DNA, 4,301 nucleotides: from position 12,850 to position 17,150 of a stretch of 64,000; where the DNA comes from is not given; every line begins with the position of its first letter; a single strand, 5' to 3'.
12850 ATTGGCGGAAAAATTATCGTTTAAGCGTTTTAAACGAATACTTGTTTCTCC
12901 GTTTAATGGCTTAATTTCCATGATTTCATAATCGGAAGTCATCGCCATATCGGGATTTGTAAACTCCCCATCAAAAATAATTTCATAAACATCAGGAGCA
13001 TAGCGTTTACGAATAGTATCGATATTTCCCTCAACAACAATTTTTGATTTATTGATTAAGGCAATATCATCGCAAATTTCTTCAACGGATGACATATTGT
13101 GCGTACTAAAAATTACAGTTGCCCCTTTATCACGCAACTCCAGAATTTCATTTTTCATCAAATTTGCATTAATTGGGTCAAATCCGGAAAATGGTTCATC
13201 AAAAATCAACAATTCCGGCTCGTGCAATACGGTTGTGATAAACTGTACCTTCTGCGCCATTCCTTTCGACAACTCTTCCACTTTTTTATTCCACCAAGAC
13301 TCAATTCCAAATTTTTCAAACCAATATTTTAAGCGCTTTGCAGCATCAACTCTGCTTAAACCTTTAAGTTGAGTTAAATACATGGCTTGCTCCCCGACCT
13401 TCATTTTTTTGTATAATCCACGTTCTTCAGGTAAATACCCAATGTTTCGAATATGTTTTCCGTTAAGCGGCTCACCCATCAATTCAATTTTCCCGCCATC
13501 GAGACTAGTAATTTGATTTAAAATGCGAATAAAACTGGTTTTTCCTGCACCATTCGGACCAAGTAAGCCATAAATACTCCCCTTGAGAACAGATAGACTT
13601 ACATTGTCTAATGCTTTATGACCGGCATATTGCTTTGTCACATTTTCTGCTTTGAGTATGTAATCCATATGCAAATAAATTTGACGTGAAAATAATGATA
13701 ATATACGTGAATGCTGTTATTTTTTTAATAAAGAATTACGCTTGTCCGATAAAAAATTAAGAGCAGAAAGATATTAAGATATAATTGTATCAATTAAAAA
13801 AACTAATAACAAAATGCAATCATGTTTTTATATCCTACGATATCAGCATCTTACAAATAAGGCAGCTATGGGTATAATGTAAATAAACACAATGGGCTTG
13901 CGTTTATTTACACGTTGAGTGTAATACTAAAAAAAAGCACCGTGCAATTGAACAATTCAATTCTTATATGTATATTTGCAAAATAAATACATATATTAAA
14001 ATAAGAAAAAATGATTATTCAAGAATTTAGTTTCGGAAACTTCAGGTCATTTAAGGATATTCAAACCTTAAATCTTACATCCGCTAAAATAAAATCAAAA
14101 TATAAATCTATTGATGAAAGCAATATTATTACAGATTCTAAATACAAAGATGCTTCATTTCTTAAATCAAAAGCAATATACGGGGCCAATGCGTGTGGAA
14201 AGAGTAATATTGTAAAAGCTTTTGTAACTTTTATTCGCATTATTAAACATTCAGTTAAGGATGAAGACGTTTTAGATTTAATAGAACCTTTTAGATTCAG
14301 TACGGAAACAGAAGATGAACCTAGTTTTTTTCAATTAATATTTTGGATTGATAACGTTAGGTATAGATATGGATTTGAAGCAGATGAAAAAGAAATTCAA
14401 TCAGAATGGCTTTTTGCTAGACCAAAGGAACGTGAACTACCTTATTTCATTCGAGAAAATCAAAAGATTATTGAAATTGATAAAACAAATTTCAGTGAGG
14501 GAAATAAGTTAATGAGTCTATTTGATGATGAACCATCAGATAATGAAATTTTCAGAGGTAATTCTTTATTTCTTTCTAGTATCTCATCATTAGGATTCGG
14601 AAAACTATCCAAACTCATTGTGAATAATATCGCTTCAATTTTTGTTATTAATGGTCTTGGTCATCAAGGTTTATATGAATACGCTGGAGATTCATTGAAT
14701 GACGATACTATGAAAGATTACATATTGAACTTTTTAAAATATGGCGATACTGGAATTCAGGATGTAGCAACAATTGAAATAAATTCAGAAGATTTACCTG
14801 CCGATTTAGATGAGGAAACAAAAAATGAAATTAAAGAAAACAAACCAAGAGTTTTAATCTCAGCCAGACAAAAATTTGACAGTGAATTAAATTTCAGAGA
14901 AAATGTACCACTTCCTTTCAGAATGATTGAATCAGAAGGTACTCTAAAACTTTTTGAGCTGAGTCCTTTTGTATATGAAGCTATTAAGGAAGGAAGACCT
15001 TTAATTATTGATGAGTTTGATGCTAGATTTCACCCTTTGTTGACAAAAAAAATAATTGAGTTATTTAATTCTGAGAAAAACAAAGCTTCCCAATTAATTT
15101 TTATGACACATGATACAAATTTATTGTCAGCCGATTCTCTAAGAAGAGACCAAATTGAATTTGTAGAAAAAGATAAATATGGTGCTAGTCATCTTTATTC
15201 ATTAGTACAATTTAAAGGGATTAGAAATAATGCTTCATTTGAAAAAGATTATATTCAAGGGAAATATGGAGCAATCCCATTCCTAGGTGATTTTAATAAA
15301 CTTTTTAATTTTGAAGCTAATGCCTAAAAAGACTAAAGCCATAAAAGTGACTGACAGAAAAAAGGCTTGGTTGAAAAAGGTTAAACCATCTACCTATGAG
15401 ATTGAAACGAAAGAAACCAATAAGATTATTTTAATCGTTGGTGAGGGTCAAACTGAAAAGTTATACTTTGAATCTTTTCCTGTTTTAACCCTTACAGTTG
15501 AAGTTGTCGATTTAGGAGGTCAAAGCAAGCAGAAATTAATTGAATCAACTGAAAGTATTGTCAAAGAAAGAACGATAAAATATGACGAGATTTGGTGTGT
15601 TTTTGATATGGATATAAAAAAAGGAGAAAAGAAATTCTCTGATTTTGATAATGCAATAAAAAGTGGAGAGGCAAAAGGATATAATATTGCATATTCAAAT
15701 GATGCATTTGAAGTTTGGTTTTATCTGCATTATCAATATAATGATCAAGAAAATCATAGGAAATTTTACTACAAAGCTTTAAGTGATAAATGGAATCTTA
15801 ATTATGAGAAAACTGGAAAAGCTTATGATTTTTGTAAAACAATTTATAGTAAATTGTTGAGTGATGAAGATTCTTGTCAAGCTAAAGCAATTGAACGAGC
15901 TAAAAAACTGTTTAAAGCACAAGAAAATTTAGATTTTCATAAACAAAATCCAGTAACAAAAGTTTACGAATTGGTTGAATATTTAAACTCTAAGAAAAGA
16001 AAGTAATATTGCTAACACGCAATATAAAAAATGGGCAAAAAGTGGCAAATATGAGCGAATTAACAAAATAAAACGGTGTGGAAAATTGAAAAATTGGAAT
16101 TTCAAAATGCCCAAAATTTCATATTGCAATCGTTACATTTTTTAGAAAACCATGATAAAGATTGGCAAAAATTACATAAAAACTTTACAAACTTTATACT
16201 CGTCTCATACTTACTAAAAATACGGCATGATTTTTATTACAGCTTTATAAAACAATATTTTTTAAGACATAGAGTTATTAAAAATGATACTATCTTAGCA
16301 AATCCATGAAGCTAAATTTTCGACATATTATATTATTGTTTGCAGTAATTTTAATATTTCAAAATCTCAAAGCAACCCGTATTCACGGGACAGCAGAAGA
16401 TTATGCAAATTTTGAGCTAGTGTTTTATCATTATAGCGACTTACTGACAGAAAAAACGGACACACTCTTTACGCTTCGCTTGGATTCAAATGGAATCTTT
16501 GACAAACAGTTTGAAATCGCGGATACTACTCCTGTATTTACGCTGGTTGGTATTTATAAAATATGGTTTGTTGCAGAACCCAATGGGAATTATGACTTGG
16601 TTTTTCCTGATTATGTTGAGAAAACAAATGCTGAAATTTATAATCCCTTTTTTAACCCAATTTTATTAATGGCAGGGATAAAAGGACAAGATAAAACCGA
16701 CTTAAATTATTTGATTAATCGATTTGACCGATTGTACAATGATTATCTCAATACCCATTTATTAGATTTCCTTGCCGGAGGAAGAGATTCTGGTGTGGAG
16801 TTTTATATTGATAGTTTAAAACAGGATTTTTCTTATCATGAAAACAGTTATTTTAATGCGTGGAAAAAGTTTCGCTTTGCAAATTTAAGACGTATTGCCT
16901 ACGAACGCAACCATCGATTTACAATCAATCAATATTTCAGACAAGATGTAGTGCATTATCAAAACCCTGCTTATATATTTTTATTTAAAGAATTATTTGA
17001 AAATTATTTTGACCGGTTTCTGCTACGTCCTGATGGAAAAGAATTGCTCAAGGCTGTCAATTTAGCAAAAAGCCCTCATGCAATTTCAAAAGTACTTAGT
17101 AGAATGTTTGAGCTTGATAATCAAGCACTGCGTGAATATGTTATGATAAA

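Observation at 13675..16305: AT-rich two-gene island: ABC/AAA_21 ATPase translationally coupled to an RloB/Toprim-like protein (candidate anti-phage module)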

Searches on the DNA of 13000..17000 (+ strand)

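Call 9: search_rna_families(source=window, start=13000, end=17000, threshold=evalue, max_evalue=1)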
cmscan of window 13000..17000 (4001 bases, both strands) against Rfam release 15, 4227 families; matches with E-value up to 1: 2.
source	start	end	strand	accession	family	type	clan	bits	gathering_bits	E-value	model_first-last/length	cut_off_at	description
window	15645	15736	+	RF04210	MIR8643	Gene; miRNA;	-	25.2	135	0.06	29-122/150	no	MIR8643 microRNA precursor family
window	14531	14597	-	RF00328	snoZ161_228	Gene; snRNA; snoRNA; CD-box;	CL00056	24.1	45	0.28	1-93/93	no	Small nucleolar RNA Z161/Z228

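Call 71: build_rna_model(alignment_id=A1, structure=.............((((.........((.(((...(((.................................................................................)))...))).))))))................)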
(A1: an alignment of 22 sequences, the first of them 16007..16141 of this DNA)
Model R1 built from alignment A1 (22 sequences, 151 columns); structure: as given.
model positions 139; base pairs 12; branch points 0; effective number of sequences 14.35; information 0.59 bits per position. Calibrated on 0.2 Mb of random sequence (short: E-values are rough).
structure used (alignment columns):
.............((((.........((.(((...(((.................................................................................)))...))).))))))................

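Call 72: search_with_rna_model(model_id=R1, source=window, max_evalue=10, show_alignments=2)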
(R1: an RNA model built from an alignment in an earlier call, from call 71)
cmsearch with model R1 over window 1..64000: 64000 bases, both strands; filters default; matches with E-value up to 10: 4.
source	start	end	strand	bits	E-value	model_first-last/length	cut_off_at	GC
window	16007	16141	+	69.3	5.3e-15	1-139/139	no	0.29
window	63354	63381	+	20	0.0042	1-139/139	no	0.32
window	25651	25697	-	11.3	0.53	1-139/139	no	0.21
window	28835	28982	+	7.3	4.7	1-139/139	no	0.36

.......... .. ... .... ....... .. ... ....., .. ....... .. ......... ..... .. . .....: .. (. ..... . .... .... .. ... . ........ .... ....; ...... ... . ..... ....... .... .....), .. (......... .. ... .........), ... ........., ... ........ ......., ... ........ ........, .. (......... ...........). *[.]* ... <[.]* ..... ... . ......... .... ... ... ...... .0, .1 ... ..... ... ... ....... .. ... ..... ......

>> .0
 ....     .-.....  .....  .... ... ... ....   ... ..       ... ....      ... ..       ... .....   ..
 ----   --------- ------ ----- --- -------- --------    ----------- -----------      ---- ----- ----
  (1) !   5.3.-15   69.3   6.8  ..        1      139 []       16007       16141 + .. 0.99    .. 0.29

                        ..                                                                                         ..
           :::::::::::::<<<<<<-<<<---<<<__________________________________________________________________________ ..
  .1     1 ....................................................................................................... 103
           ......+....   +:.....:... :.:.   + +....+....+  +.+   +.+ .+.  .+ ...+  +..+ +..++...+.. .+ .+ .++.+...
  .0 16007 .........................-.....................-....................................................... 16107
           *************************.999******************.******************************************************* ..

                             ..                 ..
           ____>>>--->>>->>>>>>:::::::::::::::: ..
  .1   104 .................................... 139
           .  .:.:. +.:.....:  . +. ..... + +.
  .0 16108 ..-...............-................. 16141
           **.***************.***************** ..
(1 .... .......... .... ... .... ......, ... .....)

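Call 76: build_rna_model(alignment_id=A4)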
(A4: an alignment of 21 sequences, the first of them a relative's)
Model R2 built from alignment A4 (21 sequences, 148 columns); structure: RNAalifold consensus.
model positions 141; base pairs 10; branch points 0; effective number of sequences 14.78; information 0.59 bits per position. Calibrated on 0.2 Mb of random sequence (short: E-values are rough).
structure used (alignment columns):
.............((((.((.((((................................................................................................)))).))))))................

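Call 77: search_with_rna_model(model_id=R2, source=window, max_evalue=10, show_alignments=1)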
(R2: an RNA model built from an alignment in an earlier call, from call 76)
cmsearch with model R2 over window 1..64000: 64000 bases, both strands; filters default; matches with E-value up to 10: 10.
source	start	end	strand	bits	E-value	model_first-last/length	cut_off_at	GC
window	16007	16141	+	28.9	4.5e-05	1-141/141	no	0.29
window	63354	63381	+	20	0.0047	1-141/141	no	0.32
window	25651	25697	-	11.5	0.4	1-141/141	no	0.21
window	262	371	-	10.8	0.59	1-141/141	no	0.35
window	21054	21109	+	10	0.89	1-141/141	no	0.29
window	16307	16347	-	7.8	2.8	1-141/141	no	0.24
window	28451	28482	+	7.7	2.9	1-141/141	no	0.34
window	52342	52393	-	7.5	3.3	1-141/141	no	0.37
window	15856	15927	-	7.2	3.7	33-114/141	no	0.33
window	28935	28982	+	6.4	5.9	1-141/141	no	0.25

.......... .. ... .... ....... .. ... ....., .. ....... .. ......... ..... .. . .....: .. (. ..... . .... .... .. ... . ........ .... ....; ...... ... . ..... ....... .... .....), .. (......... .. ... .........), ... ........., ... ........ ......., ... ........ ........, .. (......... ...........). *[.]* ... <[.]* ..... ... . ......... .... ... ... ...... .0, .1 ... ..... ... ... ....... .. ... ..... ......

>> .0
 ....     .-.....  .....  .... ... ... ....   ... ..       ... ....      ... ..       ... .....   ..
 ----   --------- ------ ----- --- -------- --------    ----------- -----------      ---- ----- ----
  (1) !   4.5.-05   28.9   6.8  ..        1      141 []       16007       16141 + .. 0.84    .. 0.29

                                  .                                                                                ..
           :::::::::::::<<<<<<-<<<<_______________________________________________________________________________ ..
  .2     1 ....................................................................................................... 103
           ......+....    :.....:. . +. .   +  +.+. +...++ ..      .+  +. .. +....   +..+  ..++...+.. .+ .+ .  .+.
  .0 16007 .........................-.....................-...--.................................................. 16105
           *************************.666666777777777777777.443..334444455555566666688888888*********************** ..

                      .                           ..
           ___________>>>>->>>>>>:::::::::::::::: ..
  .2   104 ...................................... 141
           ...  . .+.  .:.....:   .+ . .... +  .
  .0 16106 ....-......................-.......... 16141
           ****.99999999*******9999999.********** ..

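Call 78: search_with_rna_model(model_id=R1, sources=[L003, L009, L012, L013, L015, L078, L079, L080, L081, L082, L007, L008, L018, L022, L023, L027, L029, L031, L032, L033, L036, L037, L038, L042, L044, L050, L051, L054, L058, L059, L062, L063], max_evalue=0.01)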
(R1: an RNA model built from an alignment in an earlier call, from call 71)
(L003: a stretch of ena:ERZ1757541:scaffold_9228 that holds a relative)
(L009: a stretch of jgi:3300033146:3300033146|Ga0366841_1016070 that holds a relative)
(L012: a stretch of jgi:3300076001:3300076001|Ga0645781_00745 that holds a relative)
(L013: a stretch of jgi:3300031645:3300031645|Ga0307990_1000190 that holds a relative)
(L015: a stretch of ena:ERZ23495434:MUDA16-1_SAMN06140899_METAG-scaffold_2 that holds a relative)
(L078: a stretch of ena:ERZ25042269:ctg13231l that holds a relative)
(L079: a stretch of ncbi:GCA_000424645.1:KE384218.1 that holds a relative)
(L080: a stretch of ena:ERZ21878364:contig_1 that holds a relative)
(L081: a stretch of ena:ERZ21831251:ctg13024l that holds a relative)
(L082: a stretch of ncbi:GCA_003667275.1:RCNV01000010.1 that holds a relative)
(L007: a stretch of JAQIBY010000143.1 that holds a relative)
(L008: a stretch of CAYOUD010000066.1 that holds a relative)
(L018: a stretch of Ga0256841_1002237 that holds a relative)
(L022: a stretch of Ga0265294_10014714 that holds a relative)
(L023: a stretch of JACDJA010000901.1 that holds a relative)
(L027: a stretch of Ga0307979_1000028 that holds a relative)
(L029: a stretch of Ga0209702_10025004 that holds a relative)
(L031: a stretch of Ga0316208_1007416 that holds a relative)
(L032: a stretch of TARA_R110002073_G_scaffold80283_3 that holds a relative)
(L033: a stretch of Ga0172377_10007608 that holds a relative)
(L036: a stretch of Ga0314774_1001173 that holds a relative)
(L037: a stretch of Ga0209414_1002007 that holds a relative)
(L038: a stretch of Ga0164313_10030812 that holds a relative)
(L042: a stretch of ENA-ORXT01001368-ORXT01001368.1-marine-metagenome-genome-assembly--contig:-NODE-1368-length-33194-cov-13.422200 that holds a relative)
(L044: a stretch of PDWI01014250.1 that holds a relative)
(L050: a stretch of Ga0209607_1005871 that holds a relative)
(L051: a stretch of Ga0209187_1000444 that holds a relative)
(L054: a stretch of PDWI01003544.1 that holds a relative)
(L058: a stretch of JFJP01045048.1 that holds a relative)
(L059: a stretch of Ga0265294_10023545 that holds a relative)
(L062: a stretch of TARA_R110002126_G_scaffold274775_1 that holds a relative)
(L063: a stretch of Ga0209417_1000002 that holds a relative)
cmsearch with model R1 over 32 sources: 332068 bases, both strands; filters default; matches with E-value up to 0.01: 52.
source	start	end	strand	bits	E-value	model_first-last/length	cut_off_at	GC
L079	12013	12152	+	119.9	1.8e-26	1-139/139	no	0.42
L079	671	810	+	116.5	1.2e-25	1-139/139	no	0.43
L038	2197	2334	+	115.4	2.2e-25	1-139/139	no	0.32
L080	12010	12147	+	111.7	1.7e-24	1-139/139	no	0.41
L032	4510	4646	+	111.6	1.8e-24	1-139/139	no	0.3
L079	12999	13138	+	110.7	2.9e-24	1-139/139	no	0.41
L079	7557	7696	+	109.4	6e-24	1-139/139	no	0.41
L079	18267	18406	+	109.2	7e-24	1-139/139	no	0.4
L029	2223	2359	+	108.2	1.2e-23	1-139/139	no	0.38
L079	3298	3437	+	107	2.3e-23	1-139/139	no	0.44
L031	2835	2971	+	106.7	2.8e-23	1-139/139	no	0.27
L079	6775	6914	+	106.7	2.8e-23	1-139/139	no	0.4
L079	16436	16575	+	106.6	2.9e-23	1-139/139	no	0.43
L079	9782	9920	+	102.7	2.5e-22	1-139/139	no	0.41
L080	9779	9916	+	101.9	3.9e-22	1-139/139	no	0.51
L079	1752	1891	+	101.7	4.3e-22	1-139/139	no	0.43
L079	21105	21244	+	100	1.1e-21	1-139/139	no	0.44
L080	7217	7355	+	99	2e-21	1-139/139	no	0.5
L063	4512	4649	+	97.9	3.5e-21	1-139/139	no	0.42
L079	17271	17410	+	96.5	7.7e-21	1-139/139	no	0.43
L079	6011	6150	+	96.4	8.4e-21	1-139/139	no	0.43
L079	13928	14067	+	96.2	9e-21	1-139/139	no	0.42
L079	18886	19025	+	94.5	2.4e-20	1-139/139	no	0.44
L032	2282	2418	+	91.4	1.3e-19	1-139/139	no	0.44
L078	2188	2325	+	91.2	1.5e-19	1-139/139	no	0.46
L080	8616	8754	+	89.6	3.7e-19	1-139/139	no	0.5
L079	19598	19736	+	88.4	7.2e-19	1-139/139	no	0.43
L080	532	668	+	84.5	6.1e-18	1-139/139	no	0.56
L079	8543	8682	+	83.5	1.1e-17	1-139/139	no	0.42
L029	1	133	+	76.6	5e-16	5-139/139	5'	0.36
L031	602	743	+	75.2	1.1e-15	1-139/139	no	0.37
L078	8461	8600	+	67.1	9.7e-14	1-139/139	no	0.5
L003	12001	12145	+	66.7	1.2e-13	1-139/139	no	0.39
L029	3125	3264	+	64.9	3.3e-13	1-139/139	no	0.34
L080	1408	1548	+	64.1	5.1e-13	1-139/139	no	0.48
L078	12010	12147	+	62.2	1.4e-12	1-139/139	no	0.43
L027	1363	1502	+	59.3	7.4e-12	1-139/139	no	0.39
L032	153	290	+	57.5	2e-11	1-139/139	no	0.38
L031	2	132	+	57.2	2.3e-11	7-139/139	no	0.45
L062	4507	4712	+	49.2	2e-09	1-139/139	no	0.28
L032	1136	1336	+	48.8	2.5e-09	1-139/139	no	0.35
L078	3927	4065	+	47.9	4.1e-09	1-139/139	no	0.57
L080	6421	6559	+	45.7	1.3e-08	1-139/139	no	0.55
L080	4672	4810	+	42.1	1e-07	1-139/139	no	0.55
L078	2984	3122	+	40.9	2e-07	1-139/139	no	0.55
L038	3156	3293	+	40.6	2.3e-07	1-139/139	no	0.41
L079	14533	14646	+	36.7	2e-06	1-139/139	no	0.32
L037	1284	1484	+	35.4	4.2e-06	1-139/139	no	0.33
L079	15806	15944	+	34.3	7.6e-06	1-139/139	no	0.4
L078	5652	5790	+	32.8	1.7e-05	1-139/139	no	0.57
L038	2197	2334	-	24.2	0.0021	1-139/139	no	0.32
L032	5695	5745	+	22.7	0.0049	1-51/139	3'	0.37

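Call 109: search_with_rna_model(model_id=R1, sources=[L083, L087, L034, L039, L020, L025, L017], max_evalue=0.01)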
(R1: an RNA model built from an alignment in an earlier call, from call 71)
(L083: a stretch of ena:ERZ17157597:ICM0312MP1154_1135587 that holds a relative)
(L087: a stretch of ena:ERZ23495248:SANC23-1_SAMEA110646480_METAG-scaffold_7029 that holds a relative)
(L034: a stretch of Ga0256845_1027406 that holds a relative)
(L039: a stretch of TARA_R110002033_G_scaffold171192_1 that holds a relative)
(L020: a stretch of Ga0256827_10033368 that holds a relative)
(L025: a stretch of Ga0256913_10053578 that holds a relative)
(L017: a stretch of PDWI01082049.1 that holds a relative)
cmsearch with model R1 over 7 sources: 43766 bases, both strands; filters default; matches with E-value up to 0.01: 13.
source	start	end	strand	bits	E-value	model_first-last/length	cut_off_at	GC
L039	4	140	+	103.4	2.3e-23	1-139/139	no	0.31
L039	2233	2370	+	96.6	1e-21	1-139/139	no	0.3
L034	2232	2368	+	90.2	3.4e-20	1-139/139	no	0.32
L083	8492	8627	+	82.1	3.1e-18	1-139/139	no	0.4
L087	5759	5894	+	82.1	3.1e-18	1-139/139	no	0.4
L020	2202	2338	+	80.5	7.6e-18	1-139/139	no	0.37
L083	356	492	+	76.3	7.7e-17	1-139/139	no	0.28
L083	10698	10772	+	43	8.2e-09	1-139/139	no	0.48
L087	7990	8064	+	43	8.2e-09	1-139/139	no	0.48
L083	4097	4162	+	29.7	1.3e-05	1-139/139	no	0.55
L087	1427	1492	+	29.7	1.3e-05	1-139/139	no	0.55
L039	2233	2370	-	22.8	0.00058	1-139/139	no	0.3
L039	4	140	-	19.1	0.0046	1-139/139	no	0.31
